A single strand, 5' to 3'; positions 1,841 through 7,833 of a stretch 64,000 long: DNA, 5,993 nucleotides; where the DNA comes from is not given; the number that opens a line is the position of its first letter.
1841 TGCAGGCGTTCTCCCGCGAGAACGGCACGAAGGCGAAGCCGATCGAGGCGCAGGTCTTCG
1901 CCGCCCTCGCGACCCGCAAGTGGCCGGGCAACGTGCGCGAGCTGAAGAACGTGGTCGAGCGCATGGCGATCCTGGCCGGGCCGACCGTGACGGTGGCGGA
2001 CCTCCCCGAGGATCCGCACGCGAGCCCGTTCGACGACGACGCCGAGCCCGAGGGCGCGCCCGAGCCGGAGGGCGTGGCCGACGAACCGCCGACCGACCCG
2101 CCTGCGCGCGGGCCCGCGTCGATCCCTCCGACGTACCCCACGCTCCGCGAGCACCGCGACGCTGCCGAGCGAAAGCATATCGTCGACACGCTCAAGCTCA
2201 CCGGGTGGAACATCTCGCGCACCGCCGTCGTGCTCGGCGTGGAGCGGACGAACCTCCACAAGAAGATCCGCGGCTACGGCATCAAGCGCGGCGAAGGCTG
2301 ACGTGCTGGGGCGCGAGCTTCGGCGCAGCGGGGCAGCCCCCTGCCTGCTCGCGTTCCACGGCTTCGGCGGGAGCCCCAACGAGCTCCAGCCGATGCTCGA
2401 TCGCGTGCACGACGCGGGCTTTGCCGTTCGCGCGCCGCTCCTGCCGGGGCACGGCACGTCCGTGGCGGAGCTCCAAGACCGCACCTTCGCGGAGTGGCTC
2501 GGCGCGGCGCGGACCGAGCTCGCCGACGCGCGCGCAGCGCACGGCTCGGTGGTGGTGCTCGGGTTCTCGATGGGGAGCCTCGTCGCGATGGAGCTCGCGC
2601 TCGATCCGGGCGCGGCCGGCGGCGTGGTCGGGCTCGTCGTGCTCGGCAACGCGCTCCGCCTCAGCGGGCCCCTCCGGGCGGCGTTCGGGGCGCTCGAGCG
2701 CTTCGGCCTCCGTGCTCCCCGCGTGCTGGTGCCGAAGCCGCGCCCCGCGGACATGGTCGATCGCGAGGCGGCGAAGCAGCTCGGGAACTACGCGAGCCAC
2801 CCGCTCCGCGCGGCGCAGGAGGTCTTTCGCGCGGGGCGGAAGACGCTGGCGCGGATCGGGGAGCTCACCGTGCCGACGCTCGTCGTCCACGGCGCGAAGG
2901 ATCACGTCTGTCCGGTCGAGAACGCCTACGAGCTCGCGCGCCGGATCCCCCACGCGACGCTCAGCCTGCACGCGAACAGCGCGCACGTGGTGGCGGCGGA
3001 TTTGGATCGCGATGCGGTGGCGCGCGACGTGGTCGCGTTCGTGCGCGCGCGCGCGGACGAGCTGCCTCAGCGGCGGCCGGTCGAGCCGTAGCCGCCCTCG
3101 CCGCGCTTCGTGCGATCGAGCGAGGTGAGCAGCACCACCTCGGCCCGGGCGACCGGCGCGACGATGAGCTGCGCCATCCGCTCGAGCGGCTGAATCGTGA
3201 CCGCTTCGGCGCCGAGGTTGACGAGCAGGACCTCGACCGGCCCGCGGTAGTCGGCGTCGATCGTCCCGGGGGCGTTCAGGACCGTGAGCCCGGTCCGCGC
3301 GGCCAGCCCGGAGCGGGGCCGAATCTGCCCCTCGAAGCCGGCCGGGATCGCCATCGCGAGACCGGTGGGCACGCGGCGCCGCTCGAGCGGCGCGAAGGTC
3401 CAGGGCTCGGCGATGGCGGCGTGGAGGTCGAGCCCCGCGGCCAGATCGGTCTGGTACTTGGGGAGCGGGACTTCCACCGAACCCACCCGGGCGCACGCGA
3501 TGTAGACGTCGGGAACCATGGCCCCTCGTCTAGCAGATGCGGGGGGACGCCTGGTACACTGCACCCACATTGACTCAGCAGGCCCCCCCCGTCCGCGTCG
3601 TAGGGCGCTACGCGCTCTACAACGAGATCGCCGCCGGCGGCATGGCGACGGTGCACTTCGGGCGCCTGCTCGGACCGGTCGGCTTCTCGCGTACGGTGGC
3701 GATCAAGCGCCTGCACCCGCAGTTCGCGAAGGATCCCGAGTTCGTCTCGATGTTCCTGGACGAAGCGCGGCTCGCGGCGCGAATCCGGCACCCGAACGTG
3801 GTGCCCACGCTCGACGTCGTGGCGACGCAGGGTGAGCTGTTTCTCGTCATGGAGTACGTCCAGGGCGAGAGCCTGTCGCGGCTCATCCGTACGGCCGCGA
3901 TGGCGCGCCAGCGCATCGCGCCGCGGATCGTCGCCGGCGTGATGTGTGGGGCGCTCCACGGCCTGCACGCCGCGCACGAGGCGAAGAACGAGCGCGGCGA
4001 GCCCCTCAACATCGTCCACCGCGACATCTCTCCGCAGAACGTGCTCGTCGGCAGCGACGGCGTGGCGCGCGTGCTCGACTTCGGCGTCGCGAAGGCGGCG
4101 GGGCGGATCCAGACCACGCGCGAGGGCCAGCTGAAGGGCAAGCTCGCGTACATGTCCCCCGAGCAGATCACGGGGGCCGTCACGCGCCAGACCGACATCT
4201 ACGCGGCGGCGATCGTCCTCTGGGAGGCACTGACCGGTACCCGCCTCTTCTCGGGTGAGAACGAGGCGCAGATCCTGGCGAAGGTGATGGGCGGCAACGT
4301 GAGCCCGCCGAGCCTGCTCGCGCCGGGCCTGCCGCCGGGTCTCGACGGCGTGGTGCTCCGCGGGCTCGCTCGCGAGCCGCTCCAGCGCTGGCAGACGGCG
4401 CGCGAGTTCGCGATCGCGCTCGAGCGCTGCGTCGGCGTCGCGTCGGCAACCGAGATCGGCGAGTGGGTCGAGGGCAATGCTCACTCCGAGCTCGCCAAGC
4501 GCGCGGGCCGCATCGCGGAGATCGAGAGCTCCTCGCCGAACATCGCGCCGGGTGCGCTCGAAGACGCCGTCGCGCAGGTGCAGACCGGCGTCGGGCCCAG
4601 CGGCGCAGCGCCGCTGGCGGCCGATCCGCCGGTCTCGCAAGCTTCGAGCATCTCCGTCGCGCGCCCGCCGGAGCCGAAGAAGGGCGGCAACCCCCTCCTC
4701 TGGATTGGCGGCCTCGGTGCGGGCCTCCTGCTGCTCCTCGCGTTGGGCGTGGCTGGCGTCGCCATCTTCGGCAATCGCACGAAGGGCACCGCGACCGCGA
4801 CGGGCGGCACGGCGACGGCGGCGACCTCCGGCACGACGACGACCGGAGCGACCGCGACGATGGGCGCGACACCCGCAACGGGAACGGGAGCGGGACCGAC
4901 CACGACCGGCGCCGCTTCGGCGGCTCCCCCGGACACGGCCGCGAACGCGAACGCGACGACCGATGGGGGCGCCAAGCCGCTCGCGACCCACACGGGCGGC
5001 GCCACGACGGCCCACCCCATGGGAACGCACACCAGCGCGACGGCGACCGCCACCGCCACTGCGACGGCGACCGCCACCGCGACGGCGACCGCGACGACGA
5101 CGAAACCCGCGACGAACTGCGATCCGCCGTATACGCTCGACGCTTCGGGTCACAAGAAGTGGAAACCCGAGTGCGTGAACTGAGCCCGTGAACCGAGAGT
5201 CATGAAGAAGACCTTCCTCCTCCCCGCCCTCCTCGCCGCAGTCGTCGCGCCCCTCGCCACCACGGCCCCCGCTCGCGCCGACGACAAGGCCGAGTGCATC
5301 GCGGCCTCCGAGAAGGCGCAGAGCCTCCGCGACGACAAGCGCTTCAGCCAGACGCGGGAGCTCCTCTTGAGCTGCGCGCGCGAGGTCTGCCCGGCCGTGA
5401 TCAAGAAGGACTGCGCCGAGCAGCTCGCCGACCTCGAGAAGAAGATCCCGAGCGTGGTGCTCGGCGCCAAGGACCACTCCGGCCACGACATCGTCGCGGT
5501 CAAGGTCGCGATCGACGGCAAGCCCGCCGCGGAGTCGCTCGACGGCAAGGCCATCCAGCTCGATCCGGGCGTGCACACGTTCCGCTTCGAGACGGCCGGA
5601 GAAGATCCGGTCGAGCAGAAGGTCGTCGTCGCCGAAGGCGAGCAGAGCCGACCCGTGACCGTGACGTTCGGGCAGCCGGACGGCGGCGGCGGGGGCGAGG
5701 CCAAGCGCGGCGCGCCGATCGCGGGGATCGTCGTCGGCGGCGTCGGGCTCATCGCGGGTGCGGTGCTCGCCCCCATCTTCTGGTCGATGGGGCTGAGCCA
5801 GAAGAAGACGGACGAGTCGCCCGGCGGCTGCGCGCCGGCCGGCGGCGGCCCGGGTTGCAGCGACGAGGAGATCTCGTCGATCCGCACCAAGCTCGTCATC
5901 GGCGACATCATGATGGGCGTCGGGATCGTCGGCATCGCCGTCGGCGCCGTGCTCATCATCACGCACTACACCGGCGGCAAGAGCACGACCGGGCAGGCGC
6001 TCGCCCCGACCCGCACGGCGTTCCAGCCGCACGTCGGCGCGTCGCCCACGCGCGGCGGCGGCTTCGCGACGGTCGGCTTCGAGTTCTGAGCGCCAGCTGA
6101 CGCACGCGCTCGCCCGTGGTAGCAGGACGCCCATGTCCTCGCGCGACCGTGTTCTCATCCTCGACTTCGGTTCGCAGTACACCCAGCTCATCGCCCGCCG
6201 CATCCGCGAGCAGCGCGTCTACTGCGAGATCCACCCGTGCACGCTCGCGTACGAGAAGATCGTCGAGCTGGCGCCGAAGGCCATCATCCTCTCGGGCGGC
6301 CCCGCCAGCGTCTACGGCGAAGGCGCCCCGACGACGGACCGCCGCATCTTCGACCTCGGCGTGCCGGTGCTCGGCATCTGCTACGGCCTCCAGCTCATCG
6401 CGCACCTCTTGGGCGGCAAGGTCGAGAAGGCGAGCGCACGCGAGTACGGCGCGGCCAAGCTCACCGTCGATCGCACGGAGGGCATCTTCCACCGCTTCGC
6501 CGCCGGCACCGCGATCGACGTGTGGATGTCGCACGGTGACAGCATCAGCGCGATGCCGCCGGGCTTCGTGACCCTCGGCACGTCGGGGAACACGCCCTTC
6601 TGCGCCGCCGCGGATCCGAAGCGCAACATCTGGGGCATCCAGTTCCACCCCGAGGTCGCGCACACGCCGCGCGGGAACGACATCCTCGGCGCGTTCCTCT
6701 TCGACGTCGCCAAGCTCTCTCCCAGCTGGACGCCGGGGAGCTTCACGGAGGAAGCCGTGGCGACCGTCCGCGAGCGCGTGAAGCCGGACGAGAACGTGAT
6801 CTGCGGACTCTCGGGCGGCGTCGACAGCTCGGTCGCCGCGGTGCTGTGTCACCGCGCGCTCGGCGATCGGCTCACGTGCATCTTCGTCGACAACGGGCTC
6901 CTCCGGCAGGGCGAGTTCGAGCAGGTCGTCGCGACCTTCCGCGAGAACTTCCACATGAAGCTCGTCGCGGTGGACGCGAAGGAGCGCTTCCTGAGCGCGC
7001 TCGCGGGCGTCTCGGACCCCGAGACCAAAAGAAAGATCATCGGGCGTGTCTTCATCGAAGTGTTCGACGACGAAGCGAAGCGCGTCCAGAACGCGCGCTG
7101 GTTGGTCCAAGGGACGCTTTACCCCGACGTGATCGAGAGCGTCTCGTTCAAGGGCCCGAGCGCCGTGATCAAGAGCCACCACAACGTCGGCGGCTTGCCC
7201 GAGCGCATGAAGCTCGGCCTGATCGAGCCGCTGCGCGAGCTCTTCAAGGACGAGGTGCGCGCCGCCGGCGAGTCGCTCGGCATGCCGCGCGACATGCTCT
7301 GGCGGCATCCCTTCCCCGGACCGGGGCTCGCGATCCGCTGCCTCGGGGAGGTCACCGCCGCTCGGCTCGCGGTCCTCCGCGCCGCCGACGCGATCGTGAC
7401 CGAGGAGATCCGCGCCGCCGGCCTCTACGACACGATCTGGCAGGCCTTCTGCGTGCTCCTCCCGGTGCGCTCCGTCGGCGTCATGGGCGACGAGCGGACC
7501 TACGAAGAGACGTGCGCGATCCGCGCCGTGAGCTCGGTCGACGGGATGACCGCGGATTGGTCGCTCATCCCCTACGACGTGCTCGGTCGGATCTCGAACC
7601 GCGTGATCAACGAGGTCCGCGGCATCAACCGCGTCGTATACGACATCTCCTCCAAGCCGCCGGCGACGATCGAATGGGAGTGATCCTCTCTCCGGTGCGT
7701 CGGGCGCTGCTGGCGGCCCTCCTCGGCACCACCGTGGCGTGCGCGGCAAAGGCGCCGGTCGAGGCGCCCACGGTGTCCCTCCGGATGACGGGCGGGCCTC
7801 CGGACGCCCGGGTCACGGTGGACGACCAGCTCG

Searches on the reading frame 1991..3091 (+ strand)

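Call 66: search_protein_families(library=pfam, proteins=[window:1991-3091:+], max_evalue=0.0001)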
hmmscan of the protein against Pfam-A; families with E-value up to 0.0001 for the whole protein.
window:1991-3091:+ (366 aa): 3 families
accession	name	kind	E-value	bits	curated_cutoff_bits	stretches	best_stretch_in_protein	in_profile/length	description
PF12146.15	Hydrolase_4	-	8.7e-22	78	27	1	119-335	7-235/239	Serine aminopeptidase, S33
PF00561.26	Abhydrolase_1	-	4.8e-13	49.8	25.8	1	119-206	3-90/245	alpha/beta hydrolase fold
PF12697.13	Abhydrolase_6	-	2.2e-12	48.5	26.3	1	122-345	4-216/217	Alpha/beta hydrolase family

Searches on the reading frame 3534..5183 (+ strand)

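Call 66: search_protein_families(library=pfam, proteins=[window:3534-5183:+], max_evalue=0.0001)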
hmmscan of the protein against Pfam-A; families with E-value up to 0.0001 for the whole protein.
window:3534-5183:+ (549 aa): 4 families
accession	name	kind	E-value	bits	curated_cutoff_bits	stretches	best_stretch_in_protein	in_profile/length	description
PF00069.31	Pkinase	-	5.4e-33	114.9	31.7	1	52-252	24-210/263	Protein kinase domain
PF07714.23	PK_Tyr_Ser-Thr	-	1.5e-26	93.7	23.1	1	28-258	3-224/258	Protein tyrosine and serine/threonine kinase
PF03109.22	ABC1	-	2.3e-06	27.4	22.9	0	99-189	140-217/244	ABC1 atypical kinase-like domain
PF01636.29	APH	-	1.7e-05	25.2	23.2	0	144-186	154-197/239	Phosphotransferase enzyme family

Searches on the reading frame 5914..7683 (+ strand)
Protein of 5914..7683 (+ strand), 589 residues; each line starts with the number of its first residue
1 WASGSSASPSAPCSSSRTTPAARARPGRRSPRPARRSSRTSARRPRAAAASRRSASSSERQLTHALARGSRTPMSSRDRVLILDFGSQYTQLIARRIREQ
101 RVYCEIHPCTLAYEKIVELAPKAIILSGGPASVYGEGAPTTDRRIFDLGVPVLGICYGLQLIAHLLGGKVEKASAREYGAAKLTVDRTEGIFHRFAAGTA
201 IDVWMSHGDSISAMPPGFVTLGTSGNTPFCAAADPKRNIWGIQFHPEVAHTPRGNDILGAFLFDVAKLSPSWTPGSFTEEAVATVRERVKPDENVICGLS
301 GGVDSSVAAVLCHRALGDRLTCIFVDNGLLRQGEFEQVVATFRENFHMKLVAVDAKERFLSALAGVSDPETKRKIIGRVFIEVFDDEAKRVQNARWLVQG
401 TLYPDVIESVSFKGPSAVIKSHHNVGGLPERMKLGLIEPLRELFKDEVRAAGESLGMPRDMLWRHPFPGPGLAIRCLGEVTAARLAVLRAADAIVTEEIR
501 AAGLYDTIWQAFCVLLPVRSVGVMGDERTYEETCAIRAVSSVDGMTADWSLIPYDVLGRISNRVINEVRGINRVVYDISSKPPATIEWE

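Call 66: search_protein_families(library=pfam, proteins=[window:5914-7683:+], max_evalue=0.0001)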
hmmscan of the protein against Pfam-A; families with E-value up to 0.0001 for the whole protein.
window:5914-7683:+ (589 aa): 4 families
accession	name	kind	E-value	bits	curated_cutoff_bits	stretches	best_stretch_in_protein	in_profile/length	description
PF00958.27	GMP_synt_C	-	9.5e-46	154.2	27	1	497-588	1-92/92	GMP synthase C terminal domain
PF00117.34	GATase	-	6.3e-43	147.1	22.8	1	81-264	1-189/190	Glutamine amidotransferase class-I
PF02540.23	NAD_synthase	-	1.3e-09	38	21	1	283-358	7-84/242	NAD synthase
PF07722.19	Peptidase_C26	-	1.3e-06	28.8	20.5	1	145-247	101-219/219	Peptidase C26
